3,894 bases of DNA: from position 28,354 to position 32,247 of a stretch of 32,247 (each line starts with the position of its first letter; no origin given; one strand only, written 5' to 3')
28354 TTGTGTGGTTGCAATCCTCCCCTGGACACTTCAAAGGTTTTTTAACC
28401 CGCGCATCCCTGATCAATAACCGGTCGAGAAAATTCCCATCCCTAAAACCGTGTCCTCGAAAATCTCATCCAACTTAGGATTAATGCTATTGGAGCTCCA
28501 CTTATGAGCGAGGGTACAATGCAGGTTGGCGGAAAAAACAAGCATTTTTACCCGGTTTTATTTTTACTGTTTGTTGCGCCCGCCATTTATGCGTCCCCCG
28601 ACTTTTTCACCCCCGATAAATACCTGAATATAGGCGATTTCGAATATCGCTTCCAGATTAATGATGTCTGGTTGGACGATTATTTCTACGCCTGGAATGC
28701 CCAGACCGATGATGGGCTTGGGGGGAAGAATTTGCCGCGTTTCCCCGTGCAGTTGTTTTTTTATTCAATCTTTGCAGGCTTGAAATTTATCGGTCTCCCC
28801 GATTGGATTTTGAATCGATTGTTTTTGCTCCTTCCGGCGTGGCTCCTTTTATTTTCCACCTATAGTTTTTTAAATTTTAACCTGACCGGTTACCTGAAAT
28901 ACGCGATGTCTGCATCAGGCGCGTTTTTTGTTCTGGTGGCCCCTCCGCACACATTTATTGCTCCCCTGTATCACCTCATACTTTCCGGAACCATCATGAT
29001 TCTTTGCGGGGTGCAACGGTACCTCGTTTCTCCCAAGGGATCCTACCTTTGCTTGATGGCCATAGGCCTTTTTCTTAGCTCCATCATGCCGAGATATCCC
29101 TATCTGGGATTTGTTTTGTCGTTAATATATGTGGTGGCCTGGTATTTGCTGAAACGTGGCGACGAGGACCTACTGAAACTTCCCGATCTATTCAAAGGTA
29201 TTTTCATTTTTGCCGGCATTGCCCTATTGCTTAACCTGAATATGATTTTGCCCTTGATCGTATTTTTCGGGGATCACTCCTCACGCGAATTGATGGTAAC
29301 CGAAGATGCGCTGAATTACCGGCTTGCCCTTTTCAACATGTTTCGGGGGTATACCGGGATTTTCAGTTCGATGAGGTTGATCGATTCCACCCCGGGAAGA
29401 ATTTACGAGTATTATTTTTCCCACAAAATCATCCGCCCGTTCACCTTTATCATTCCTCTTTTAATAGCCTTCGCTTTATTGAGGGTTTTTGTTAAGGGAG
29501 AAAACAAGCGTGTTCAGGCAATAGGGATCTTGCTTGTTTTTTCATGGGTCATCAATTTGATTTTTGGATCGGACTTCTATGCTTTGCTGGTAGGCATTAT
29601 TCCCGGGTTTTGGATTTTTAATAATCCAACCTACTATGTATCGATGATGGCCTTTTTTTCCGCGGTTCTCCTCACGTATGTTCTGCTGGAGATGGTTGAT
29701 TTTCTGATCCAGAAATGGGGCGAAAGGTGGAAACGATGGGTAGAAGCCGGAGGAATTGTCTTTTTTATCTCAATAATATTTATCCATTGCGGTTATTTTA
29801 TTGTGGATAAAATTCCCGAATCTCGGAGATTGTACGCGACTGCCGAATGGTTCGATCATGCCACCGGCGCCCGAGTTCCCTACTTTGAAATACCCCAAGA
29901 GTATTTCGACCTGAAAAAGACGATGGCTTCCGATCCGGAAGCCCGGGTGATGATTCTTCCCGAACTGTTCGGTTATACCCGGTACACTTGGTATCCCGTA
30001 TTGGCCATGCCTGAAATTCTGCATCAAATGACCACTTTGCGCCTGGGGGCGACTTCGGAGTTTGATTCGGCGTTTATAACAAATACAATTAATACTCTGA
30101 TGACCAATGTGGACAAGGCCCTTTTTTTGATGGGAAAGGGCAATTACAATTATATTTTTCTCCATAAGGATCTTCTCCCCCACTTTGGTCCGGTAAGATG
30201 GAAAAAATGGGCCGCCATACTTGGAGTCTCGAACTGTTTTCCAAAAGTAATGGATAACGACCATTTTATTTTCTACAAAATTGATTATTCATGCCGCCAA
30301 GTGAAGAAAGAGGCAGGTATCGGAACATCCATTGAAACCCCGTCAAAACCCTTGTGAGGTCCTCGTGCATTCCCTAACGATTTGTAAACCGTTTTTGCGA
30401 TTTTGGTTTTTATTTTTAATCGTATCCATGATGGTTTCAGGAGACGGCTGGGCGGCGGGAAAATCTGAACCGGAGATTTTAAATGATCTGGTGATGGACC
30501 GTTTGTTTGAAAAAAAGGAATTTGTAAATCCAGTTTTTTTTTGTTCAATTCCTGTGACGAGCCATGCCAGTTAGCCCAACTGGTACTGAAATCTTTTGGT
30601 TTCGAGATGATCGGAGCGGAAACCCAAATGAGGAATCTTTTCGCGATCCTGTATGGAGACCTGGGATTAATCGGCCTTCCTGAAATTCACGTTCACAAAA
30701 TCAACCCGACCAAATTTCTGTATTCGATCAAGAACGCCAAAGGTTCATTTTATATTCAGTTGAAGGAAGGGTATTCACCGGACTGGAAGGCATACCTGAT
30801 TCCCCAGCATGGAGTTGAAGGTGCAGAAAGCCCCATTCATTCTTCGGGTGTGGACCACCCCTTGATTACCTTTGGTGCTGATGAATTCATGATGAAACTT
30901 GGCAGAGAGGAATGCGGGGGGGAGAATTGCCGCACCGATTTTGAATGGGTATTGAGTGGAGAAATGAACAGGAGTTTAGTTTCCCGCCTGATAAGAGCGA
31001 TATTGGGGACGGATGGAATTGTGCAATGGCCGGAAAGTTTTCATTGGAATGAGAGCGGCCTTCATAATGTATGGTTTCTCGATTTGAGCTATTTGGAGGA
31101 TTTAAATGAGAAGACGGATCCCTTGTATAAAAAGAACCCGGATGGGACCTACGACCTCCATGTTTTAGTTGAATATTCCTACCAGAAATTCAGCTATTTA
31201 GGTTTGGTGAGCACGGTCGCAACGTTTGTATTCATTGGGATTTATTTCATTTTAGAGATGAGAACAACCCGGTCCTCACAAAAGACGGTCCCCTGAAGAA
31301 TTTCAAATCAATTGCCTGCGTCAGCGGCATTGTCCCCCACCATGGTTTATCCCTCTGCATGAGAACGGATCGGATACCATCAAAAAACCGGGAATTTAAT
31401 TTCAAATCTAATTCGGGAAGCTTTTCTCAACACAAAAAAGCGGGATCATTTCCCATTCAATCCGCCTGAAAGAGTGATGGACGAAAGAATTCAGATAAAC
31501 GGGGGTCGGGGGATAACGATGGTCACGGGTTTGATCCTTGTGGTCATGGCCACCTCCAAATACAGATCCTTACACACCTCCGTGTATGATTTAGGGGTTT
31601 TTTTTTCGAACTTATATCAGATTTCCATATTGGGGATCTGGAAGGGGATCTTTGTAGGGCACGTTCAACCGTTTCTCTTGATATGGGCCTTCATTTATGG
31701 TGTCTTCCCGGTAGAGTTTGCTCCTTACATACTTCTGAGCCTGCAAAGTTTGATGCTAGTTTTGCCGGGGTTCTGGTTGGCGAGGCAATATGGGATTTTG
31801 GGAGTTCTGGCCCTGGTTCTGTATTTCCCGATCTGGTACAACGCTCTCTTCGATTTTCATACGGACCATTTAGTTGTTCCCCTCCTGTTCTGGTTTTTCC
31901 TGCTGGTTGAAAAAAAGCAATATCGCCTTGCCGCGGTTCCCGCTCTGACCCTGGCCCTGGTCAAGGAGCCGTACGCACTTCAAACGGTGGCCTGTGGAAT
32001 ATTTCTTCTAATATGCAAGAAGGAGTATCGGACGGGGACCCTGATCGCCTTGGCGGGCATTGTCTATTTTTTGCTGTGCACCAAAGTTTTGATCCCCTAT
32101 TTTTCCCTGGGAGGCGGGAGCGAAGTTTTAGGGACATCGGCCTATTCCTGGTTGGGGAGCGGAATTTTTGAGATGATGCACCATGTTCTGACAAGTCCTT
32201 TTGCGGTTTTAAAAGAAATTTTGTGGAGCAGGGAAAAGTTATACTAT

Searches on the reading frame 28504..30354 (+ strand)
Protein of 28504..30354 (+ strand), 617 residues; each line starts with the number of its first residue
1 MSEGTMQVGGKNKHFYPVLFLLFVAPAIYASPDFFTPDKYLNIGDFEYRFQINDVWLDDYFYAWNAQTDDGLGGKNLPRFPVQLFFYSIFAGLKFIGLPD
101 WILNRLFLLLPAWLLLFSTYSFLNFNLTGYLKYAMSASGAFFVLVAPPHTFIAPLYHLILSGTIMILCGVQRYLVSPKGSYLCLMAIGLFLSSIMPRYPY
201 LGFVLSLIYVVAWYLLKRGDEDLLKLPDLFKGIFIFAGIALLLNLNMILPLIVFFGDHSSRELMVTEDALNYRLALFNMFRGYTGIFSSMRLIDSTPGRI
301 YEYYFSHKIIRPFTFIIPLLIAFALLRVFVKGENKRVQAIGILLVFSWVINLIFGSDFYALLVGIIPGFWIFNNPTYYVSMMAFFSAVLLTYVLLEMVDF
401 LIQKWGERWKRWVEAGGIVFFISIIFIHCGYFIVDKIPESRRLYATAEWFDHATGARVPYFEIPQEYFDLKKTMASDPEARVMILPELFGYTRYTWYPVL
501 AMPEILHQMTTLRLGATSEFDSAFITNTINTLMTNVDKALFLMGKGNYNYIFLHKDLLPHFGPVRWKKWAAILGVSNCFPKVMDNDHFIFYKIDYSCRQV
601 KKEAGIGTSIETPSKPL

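Call 7: search_protein_families(library=pfam, proteins=[window:28504-30354:+], max_evalue=0.01)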
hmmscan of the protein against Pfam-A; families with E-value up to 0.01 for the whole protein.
window:28504-30354:+ (617 aa): 0 families

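Call 20: search_protein_families(library=ncbifam, proteins=[window:28504-30354:+], max_evalue=0.1)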
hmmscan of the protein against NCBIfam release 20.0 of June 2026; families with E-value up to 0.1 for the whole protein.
window:28504-30354:+ (617 aa): 0 families

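Call 88: search_protein_families(library=pfam, proteins=[window:28504-30354:+], max_evalue=5)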
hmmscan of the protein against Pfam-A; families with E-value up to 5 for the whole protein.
window:28504-30354:+ (617 aa): 0 families

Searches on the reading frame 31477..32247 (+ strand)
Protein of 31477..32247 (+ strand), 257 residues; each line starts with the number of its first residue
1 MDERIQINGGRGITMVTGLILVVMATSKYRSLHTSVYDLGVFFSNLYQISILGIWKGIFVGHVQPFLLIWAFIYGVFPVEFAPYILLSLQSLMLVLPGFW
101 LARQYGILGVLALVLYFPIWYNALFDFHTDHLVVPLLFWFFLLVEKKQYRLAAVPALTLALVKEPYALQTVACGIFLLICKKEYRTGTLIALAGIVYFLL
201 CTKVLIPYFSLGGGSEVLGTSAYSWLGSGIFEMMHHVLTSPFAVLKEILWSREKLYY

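Call 97: search_protein_families(library=pfam, proteins=[window:31477-32247:+], max_evalue=0.01)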
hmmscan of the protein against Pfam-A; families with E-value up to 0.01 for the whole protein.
window:31477-32247:+ (257 aa): 1 family
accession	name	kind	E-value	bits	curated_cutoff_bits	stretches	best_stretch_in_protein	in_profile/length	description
PF09852.15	DUF2079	-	2.2e-21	76.9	28.2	1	29-257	2-246/459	Predicted membrane protein (DUF2079)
